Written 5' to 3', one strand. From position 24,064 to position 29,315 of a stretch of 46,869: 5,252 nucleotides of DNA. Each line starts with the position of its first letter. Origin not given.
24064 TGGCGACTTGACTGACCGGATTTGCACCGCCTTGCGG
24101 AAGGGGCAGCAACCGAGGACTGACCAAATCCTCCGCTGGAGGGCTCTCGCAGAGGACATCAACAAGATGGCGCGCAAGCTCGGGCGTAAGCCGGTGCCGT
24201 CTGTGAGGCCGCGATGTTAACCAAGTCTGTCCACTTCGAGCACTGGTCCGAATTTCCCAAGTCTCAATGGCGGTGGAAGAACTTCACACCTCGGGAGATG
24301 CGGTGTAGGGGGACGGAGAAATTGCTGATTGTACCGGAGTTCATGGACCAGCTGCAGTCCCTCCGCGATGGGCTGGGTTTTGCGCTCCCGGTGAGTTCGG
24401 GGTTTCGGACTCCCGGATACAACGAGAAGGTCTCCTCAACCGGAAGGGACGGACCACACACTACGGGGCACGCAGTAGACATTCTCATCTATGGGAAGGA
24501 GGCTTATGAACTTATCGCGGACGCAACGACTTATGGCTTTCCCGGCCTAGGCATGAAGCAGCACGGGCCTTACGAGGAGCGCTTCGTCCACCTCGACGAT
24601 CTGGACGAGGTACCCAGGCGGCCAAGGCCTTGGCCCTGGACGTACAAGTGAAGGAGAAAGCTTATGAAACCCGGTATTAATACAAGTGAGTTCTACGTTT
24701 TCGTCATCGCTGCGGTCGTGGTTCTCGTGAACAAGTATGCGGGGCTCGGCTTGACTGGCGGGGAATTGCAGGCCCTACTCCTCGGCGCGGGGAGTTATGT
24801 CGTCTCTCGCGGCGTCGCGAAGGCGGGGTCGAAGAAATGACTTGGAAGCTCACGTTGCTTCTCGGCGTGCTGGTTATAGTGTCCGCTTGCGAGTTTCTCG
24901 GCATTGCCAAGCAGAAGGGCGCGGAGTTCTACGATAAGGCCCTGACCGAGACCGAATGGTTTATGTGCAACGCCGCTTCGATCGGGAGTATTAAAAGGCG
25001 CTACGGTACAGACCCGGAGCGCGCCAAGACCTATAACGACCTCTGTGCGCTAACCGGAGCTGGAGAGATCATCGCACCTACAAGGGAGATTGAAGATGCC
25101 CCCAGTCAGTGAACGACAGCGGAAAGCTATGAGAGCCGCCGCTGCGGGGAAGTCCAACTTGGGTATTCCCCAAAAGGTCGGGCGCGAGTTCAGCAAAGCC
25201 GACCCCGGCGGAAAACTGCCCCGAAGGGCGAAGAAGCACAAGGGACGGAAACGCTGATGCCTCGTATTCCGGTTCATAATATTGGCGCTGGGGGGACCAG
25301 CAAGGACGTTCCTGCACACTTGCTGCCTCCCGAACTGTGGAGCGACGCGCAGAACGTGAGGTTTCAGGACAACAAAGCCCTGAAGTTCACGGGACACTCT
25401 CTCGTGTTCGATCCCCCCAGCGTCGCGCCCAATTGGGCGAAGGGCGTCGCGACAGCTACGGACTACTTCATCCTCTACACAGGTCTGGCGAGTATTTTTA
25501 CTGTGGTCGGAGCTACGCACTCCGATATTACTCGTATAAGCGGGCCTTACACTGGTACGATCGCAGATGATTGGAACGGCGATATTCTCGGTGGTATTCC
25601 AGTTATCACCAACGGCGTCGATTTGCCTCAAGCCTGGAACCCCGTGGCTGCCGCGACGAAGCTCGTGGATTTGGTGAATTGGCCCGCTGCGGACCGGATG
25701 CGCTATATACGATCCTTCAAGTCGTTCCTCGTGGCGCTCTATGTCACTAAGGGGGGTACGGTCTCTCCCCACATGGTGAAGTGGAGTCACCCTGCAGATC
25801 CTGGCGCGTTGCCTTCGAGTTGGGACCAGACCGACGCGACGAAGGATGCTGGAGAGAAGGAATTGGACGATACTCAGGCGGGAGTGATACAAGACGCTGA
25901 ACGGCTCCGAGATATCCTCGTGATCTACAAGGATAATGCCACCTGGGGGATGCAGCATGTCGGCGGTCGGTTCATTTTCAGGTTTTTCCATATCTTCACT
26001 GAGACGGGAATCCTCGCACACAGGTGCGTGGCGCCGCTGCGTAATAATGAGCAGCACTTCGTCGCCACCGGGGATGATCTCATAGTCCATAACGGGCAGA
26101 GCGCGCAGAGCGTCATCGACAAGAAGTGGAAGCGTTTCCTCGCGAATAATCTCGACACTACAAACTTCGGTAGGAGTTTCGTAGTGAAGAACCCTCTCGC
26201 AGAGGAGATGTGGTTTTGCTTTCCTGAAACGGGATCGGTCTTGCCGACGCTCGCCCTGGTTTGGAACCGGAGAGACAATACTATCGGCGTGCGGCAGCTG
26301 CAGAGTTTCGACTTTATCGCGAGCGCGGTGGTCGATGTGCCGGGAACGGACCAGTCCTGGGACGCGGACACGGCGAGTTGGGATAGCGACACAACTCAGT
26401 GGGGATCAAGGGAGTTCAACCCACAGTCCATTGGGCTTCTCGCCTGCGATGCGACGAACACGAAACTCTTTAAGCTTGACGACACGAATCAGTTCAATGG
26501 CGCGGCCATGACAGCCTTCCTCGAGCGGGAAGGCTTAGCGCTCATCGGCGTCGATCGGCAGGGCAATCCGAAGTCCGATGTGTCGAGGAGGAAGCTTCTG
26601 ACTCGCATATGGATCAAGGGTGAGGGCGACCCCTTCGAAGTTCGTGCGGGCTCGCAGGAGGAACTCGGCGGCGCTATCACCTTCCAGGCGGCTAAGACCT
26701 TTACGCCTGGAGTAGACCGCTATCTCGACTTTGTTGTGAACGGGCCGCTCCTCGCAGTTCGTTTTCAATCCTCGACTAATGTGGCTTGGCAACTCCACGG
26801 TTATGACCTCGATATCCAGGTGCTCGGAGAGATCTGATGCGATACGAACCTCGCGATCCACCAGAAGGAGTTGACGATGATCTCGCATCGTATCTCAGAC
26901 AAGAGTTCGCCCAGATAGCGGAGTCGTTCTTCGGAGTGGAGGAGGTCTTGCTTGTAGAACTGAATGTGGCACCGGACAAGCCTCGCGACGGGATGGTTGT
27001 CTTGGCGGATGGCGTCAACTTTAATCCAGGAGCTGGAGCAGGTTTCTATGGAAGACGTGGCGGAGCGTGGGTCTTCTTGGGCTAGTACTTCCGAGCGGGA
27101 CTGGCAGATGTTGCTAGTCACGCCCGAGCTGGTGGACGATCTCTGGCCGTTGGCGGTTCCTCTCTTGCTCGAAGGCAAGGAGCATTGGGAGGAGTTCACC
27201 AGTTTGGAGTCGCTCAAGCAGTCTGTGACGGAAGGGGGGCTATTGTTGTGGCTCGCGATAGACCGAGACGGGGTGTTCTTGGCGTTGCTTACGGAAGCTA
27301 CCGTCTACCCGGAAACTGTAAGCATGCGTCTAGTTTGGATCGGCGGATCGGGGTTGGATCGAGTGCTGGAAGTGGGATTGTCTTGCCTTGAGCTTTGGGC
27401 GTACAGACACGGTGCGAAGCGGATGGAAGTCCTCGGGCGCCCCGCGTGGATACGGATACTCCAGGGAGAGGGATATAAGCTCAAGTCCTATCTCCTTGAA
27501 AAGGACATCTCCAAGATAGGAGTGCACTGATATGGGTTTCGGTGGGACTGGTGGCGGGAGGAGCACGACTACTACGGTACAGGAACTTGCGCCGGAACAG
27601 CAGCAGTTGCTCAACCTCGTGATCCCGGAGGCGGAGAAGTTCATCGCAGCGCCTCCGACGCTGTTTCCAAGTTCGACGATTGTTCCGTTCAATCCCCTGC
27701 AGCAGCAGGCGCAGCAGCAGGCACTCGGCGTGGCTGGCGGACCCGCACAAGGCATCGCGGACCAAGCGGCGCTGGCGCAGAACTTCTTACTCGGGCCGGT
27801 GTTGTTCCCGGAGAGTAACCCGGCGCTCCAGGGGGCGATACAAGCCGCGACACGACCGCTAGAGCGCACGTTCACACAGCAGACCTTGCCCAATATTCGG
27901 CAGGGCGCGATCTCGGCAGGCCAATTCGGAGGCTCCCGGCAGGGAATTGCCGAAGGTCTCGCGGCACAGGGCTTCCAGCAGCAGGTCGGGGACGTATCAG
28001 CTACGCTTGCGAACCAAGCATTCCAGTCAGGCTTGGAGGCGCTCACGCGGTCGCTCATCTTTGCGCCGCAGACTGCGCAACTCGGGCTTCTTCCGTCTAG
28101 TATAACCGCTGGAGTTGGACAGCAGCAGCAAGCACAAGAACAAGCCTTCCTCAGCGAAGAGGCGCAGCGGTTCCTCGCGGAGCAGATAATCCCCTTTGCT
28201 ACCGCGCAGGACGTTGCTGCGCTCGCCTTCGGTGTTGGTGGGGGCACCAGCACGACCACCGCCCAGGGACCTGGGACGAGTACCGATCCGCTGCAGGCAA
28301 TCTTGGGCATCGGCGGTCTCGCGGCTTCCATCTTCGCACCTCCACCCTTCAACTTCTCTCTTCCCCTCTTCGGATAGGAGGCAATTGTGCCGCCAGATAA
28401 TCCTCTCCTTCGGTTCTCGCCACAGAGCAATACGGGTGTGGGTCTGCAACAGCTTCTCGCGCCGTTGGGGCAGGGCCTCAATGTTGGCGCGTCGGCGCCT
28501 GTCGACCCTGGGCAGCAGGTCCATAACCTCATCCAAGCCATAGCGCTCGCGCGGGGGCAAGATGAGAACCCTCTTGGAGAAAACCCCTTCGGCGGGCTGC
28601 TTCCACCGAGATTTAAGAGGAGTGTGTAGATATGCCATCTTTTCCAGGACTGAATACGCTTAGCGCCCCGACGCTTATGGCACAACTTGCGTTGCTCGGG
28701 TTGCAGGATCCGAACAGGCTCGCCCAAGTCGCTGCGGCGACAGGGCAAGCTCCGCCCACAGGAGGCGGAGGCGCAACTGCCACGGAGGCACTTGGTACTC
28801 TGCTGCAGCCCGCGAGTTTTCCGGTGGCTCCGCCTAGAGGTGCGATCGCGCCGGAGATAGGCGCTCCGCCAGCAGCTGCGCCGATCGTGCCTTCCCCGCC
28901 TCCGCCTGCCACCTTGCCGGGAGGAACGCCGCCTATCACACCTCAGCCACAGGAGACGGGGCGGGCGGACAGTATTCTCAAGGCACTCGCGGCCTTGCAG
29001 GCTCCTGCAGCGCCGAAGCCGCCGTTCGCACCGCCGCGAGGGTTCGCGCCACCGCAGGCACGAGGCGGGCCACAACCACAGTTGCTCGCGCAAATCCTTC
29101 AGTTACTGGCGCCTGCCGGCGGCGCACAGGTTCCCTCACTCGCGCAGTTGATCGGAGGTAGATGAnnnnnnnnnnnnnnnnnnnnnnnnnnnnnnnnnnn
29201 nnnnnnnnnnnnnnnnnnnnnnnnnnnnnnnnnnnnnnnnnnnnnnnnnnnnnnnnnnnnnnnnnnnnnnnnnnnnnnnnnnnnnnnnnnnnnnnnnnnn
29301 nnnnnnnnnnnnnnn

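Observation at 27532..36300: Candidate ejection module: four low-complexity proteins followed by a 1986-aa HExxH giant protein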

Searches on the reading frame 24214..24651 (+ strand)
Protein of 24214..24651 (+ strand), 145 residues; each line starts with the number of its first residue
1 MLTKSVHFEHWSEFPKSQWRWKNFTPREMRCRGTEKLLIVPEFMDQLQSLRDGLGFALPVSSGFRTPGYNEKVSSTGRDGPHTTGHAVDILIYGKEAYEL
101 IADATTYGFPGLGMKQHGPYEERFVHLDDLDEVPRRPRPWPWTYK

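Call 7: search_protein_families(library=phrogs, proteins=[window:24214-24651:+], max_evalue=0.001)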
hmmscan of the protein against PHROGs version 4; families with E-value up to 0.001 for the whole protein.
window:24214-24651:+ (145 aa): 2 families
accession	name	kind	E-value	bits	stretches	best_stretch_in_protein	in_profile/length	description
phrog_17373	-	other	1e-21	78.7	1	7-128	5-121/224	peptidase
phrog_894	-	lysis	1e-18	68.5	1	16-145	42-176/389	endolysin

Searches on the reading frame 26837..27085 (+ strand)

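Call 49: search_protein_families(library=phrogs, proteins=[window:26837-27085:+], max_evalue=0.001)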
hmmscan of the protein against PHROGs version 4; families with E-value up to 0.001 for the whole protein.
window:26837-27085:+ (82 aa): 0 families

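Call 102: search_protein_families(library=pfam, proteins=[window:26837-27085:+], max_evalue=1)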
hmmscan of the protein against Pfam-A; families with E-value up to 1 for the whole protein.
window:26837-27085:+ (82 aa): 1 family
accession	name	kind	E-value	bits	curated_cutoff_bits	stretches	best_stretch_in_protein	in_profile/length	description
PF15819.10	Fibin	-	0.11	12.7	27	1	14-44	93-122/190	Fin bud initiation factor homologue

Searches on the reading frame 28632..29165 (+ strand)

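Call 5: search_protein_families(library=pfam, proteins=[window:28632-29165:+], max_evalue=1)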
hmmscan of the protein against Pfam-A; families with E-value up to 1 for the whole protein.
window:28632-29165:+ (177 aa): 1 family
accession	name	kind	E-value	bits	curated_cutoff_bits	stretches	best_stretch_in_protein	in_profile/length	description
PF09339.16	HTH_IclR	-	0.97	9.7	22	0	19-43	9-34/52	IclR helix-turn-helix domain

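Call 6: search_protein_families(library=phrogs, proteins=[window:28632-29165:+], max_evalue=0.1)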
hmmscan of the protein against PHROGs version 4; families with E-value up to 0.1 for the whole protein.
window:28632-29165:+ (177 aa): 0 families

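Call 91: search_protein_families(library=ncbifam, proteins=[window:28632-29165:+], max_evalue=0.01)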
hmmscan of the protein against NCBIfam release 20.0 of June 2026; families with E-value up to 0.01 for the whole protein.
window:28632-29165:+ (177 aa): 0 families
